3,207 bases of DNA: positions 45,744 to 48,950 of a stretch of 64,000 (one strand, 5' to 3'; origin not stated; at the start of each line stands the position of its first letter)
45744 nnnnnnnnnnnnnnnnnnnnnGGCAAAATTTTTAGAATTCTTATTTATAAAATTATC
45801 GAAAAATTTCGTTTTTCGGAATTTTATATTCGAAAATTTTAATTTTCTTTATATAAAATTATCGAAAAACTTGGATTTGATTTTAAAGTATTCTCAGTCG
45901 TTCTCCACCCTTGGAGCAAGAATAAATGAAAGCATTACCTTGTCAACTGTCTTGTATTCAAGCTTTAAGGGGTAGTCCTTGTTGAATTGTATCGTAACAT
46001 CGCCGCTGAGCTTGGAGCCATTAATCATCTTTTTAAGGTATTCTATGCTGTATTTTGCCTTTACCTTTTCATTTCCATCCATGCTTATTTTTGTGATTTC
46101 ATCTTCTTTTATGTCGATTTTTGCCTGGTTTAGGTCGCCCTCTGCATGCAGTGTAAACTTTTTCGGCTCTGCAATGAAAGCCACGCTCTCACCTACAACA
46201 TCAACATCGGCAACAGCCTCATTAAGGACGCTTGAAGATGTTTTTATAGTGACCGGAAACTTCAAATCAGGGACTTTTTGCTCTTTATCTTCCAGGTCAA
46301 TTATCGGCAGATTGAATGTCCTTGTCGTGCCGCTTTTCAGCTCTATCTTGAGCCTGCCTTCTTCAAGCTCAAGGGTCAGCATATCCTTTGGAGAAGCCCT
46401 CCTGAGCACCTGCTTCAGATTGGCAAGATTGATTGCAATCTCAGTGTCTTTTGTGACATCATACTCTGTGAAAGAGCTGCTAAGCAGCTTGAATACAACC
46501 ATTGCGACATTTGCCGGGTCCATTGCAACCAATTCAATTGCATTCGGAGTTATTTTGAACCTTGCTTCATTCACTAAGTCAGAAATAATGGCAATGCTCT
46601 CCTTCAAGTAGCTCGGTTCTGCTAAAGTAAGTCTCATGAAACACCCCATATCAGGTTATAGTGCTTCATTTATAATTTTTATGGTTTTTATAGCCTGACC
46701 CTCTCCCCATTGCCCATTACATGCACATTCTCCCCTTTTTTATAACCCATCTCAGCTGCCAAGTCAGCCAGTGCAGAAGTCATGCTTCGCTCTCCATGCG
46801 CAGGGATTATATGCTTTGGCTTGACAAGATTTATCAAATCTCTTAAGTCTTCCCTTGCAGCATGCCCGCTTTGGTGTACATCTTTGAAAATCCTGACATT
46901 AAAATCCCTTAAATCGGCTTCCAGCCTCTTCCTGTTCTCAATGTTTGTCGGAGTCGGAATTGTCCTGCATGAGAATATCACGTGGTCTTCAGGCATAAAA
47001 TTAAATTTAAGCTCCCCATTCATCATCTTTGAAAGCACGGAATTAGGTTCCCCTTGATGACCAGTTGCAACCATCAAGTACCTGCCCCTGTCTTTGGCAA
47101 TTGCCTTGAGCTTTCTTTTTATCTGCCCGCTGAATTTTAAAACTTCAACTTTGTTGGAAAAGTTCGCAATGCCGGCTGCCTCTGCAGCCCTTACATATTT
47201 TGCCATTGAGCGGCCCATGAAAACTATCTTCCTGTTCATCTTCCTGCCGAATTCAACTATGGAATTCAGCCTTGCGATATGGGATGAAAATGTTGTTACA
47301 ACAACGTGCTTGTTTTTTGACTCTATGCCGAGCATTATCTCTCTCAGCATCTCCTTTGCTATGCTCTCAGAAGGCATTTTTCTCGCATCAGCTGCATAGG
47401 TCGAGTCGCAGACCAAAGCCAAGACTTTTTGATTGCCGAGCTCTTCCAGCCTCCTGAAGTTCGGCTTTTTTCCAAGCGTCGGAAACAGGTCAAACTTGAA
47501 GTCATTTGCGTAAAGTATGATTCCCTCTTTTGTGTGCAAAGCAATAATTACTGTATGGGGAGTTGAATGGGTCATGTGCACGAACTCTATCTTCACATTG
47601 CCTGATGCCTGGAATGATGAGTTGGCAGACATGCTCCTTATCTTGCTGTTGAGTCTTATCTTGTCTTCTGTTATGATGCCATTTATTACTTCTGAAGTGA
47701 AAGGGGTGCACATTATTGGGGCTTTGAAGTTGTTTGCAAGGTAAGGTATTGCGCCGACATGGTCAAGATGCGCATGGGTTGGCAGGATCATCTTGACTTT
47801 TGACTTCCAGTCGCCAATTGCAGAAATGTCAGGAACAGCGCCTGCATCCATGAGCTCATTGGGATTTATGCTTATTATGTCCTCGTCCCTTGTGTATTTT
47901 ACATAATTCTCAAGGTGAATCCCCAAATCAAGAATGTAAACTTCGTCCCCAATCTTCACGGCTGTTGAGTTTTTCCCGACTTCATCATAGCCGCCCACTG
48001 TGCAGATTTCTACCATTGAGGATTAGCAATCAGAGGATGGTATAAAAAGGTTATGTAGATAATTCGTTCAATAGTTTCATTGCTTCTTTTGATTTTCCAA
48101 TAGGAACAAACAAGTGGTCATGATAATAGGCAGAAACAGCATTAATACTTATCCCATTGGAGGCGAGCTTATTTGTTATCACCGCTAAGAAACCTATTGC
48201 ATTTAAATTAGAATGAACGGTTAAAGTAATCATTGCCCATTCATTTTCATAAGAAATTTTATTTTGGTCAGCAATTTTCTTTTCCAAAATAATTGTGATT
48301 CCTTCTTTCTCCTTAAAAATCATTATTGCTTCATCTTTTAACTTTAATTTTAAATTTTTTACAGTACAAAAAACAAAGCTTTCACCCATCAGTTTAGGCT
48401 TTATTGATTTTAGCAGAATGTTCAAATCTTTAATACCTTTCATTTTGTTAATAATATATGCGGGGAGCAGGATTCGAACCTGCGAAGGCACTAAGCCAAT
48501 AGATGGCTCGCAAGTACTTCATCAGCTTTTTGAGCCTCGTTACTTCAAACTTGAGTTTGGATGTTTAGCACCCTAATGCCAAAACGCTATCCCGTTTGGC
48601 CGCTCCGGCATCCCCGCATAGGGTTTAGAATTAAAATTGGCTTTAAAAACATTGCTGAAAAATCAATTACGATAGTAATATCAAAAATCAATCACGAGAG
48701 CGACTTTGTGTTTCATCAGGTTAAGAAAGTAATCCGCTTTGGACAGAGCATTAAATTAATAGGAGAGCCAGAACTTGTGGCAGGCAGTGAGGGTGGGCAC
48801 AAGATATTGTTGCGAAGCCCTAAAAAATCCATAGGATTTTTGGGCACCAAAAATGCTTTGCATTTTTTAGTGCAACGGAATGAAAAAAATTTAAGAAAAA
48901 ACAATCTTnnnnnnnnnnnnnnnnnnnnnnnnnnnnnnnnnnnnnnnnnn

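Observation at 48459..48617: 159-nt tRNA gene with about 80 nt of extra sequence and four competing anticodon-arm-like hairpins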

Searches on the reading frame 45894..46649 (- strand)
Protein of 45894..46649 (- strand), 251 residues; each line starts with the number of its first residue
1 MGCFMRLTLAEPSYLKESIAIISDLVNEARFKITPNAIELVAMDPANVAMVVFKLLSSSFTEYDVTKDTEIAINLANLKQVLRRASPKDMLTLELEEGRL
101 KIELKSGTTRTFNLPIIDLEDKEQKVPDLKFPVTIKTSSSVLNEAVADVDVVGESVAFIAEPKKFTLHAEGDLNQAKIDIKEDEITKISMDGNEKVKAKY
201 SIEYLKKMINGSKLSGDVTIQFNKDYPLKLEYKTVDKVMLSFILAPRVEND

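Call 9: search_protein_families(library=pfam, proteins=[window:45894-46649:-])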
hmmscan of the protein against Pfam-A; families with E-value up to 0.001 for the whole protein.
window:45894-46649:- (251 aa): 4 families
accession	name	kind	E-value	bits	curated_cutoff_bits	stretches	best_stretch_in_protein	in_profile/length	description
PF00705.23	PCNA_N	-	2.2e-15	56.9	20.3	1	8-99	5-96/127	Proliferating cell nuclear antigen, N-terminal domain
PF02747.20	PCNA_C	-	1.3e-14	54.9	23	1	125-246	1-127/128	Proliferating cell nuclear antigen, C-terminal domain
PF02144.21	Rad1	-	2.7e-07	30.4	24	1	91-224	113-247/257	Repair protein Rad1/Rec1/Rad17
PF04139.18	Rad9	-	3.6e-07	30.3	25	1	18-245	4-251/253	Rad9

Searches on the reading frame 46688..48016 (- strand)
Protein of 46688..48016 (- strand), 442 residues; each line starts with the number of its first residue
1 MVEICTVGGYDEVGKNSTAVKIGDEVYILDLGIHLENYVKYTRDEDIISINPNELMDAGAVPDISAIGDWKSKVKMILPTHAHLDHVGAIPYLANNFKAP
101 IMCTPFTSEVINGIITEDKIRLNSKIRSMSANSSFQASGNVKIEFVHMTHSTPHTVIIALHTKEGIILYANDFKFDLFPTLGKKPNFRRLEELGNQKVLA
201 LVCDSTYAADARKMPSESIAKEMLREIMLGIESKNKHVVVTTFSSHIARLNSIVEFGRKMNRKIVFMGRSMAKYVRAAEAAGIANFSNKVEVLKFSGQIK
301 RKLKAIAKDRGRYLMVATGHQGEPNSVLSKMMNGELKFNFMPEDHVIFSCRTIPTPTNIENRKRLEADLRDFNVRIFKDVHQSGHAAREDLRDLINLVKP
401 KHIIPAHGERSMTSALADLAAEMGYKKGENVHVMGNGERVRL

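Call 9: search_protein_families(library=pfam, proteins=[window:46688-48016:-])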
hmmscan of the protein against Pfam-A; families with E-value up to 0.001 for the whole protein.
window:46688-48016:- (442 aa): 4 families
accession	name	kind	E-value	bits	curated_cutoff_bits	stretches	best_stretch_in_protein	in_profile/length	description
PF22505.1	RNase_J_b_CASP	-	6.1e-24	84.6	27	1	236-356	2-115/126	Ribonuclease J, beta-CASP domain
PF07521.17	RMMBL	-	5.9e-14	52.2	21.6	1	379-431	10-60/63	Zn-dependent metallo-hydrolase RNA specificity domain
PF00753.33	Lactamase_B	-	4.8e-09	36.9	22.7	1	13-175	4-152/196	Metallo-beta-lactamase superfamily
PF12706.13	Lactamase_B_2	-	4.6e-07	30.1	27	1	72-154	27-116/200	Beta-lactamase superfamily domain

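Call 10: find_related_loci(query=window:46688-48016:-, collection=genome_contigs, flank=6000)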
Query window:46688-48016:- (442 aa) in genome_contigs; peptide patterns used: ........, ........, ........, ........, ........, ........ (x = any residue, [..] = any of these).
519 stretches matched a pattern; 496 encode a relative of the query (tblastn E <= 1e-3); the best 80 are kept; 80 distinct loci.
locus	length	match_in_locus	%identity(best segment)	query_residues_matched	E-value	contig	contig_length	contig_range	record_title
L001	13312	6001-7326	86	1-442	0e+0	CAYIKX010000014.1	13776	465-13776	MAG TPA_asm: uncultured Methanosarcinales archaeon isolate ERP119705_co20_50 genome assembly, contig: NODE_4954_length_1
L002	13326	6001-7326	87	1-442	0e+0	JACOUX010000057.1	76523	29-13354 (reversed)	MAG: Candidatus Woesearchaeota archaeon isolate NC_groundwater_84_Ag_S-0.1um_40_33 S35_SO-1_scaffold_436428, whole genom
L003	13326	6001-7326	87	1-442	0e+0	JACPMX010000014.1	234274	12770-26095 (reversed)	MAG: Candidatus Woesearchaeota archaeon isolate NC_groundwater_560_Ag_S-0.1um_42_26 S35_SO-1_scaffold_500290, whole geno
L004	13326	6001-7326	86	1-442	0e+0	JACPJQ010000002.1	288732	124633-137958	MAG: Candidatus Woesearchaeota archaeon isolate NC_groundwater_472_Ag_B-0.1um_38_40 S34_3B_scaffold_114527, whole genome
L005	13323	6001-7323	87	1-442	0e+0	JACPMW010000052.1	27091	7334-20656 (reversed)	MAG: Candidatus Woesearchaeota archaeon isolate NC_groundwater_559_Ag_S-0.1um_40_64 S35_SO-1_scaffold_426624, whole geno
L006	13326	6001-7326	87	1-442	0e+0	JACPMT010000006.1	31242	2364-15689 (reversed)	MAG: Candidatus Woesearchaeota archaeon isolate NC_groundwater_556_Ag_S-0.1um_39_10 S35_SO-1_scaffold_25648, whole genom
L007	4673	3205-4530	86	1-442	0e+0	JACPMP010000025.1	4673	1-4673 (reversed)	MAG: Candidatus Woesearchaeota archaeon isolate NC_groundwater_552_Ag_S-0.1um_34_16 S35_SO-1_scaffold_17133, whole genom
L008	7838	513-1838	85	1-442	0e+0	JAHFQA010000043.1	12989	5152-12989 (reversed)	MAG: Candidatus Woesearchaeota archaeon isolate nzgw54 NODE_1728_length_12990_cov_6.132722, whole genome shotgun sequenc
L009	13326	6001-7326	84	1-442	0e+0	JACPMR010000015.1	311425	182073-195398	MAG: Candidatus Woesearchaeota archaeon isolate NC_groundwater_554_Ag_S-0.1um_37_18 S35_SO-1_scaffold_226885, whole geno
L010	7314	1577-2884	85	7-442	0e+0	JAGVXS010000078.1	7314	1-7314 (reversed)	Candidatus Woesearchaeota archaeon isolate RIFCSPHIGHO2_02_FULL_40_54 rifcsphigho2_02_scaffold_78639, whole genome shotg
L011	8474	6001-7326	82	1-442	0e+0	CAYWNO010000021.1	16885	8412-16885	MAG TPA_asm: uncultured Methanosarcinales archaeon isolate SRP178908_co1_9 genome assembly, contig: NODE_2202_length_168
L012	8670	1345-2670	81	1-442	0e+0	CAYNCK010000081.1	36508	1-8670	MAG TPA_asm: uncultured Methanosarcinales archaeon isolate binchicken_co203_103 genome assembly, contig: k141_2819426, w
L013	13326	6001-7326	81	1-442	0e+0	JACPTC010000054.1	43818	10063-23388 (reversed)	MAG: Candidatus Woesearchaeota archaeon isolate NC_groundwater_722_Ag_S-0.2um_37_15 S36_SO-2_scaffold_554893, whole geno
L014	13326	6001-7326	81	1-442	0e+0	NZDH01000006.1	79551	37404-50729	MAG: Candidatus Woesearchaeota archaeon isolate ARS106 38707, whole genome shotgun sequence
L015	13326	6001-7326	82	1-442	0e+0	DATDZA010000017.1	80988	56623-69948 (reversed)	MAG TPA_asm: Candidatus Nanoarchaeia archaeon isolate SMAG_U8179 k141_1801494, whole genome shotgun sequence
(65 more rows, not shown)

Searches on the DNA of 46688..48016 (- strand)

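Call 67: search_rna_families(source=L058, start=4400, end=4700, threshold=gathering, show_alignments=1)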
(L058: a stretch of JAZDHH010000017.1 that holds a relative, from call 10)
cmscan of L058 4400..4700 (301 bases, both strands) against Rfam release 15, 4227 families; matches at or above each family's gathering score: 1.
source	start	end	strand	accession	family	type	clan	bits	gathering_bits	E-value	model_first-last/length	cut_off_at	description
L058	4509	4592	+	RF00005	tRNA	Gene; tRNA;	CL00001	61.5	29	3.1e-13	1-71/71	no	tRNA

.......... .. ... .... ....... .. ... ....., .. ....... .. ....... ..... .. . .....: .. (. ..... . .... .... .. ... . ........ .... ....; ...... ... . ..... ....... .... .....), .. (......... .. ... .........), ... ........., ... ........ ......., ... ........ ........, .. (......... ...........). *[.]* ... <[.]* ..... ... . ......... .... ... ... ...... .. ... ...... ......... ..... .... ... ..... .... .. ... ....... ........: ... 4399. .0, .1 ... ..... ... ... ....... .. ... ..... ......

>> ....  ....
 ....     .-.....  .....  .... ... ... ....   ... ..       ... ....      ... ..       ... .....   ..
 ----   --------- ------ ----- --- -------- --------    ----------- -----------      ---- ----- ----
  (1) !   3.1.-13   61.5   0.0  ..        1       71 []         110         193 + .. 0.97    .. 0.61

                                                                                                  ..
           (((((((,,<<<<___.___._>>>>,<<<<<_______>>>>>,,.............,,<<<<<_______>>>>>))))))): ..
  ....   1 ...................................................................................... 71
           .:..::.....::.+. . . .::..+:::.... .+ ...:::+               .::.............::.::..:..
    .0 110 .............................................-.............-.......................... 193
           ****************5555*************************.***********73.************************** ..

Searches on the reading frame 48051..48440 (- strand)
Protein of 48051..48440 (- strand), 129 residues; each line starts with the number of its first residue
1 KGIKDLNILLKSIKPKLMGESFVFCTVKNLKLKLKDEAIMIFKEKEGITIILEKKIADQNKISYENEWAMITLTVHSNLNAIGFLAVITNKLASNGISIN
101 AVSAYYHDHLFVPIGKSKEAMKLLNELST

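Call 9: search_protein_families(library=pfam, proteins=[window:48051-48440:-])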
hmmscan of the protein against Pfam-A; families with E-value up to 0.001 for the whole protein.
window:48051-48440:- (129 aa): 2 families
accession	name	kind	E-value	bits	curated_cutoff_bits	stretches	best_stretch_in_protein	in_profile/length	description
PF10000.15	ACT_3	-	5.6e-19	68.3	25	1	2-66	2-67/70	ACT domain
PF13840.12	ACT_7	-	3.9e-13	49.5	27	1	70-126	6-65/65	ACT domain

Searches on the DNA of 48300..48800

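Call 5: search_rna_families(source=window, start=48300, end=48800, threshold=evalue, max_evalue=10, show_alignments=5)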
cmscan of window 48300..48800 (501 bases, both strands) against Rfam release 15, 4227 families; matches with E-value up to 10: 8.
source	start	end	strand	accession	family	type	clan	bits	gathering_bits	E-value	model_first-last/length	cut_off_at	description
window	48336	48401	-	RF01987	ZEB2_AS1_4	Gene; lncRNA;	-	23.1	50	3.6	1-78/78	no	ZEB2 antisense RNA 1 conserved region 4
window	48458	48511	+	RF04354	Plastid-ycf2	Cis-reg;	-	20.5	65.7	0.11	1-75/75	no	Plastid-ycf2 5UTR RNA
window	48372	48449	-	RF00203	snoR160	Gene; snRNA; snoRNA; CD-box;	-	19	42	3.5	1-80/80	no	Small nucleolar RNA R160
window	48328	48379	-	RF04134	MIR7504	Gene; miRNA;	-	18.3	83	1.9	37-87/124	no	MIR7504 microRNA precursor family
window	48461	48504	+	RF04351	Plastid-psbl-rps4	Cis-reg;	-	17.8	68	0.46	1-53/53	no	Plastid-psbl-rps4 3UTR RNA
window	48544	48561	+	RF03885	mir-4178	Gene; miRNA;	-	14.6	90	7.8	1-60/60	no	mir-4178 microRNA precursor family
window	48467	48484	-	RF00005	tRNA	Gene; tRNA;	CL00001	14.5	29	4.8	46-63/71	no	tRNA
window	48766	48797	-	RF01519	CC0196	Gene; sRNA;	-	11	35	8.6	13-58/58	no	Caulobacter sRNA CC0196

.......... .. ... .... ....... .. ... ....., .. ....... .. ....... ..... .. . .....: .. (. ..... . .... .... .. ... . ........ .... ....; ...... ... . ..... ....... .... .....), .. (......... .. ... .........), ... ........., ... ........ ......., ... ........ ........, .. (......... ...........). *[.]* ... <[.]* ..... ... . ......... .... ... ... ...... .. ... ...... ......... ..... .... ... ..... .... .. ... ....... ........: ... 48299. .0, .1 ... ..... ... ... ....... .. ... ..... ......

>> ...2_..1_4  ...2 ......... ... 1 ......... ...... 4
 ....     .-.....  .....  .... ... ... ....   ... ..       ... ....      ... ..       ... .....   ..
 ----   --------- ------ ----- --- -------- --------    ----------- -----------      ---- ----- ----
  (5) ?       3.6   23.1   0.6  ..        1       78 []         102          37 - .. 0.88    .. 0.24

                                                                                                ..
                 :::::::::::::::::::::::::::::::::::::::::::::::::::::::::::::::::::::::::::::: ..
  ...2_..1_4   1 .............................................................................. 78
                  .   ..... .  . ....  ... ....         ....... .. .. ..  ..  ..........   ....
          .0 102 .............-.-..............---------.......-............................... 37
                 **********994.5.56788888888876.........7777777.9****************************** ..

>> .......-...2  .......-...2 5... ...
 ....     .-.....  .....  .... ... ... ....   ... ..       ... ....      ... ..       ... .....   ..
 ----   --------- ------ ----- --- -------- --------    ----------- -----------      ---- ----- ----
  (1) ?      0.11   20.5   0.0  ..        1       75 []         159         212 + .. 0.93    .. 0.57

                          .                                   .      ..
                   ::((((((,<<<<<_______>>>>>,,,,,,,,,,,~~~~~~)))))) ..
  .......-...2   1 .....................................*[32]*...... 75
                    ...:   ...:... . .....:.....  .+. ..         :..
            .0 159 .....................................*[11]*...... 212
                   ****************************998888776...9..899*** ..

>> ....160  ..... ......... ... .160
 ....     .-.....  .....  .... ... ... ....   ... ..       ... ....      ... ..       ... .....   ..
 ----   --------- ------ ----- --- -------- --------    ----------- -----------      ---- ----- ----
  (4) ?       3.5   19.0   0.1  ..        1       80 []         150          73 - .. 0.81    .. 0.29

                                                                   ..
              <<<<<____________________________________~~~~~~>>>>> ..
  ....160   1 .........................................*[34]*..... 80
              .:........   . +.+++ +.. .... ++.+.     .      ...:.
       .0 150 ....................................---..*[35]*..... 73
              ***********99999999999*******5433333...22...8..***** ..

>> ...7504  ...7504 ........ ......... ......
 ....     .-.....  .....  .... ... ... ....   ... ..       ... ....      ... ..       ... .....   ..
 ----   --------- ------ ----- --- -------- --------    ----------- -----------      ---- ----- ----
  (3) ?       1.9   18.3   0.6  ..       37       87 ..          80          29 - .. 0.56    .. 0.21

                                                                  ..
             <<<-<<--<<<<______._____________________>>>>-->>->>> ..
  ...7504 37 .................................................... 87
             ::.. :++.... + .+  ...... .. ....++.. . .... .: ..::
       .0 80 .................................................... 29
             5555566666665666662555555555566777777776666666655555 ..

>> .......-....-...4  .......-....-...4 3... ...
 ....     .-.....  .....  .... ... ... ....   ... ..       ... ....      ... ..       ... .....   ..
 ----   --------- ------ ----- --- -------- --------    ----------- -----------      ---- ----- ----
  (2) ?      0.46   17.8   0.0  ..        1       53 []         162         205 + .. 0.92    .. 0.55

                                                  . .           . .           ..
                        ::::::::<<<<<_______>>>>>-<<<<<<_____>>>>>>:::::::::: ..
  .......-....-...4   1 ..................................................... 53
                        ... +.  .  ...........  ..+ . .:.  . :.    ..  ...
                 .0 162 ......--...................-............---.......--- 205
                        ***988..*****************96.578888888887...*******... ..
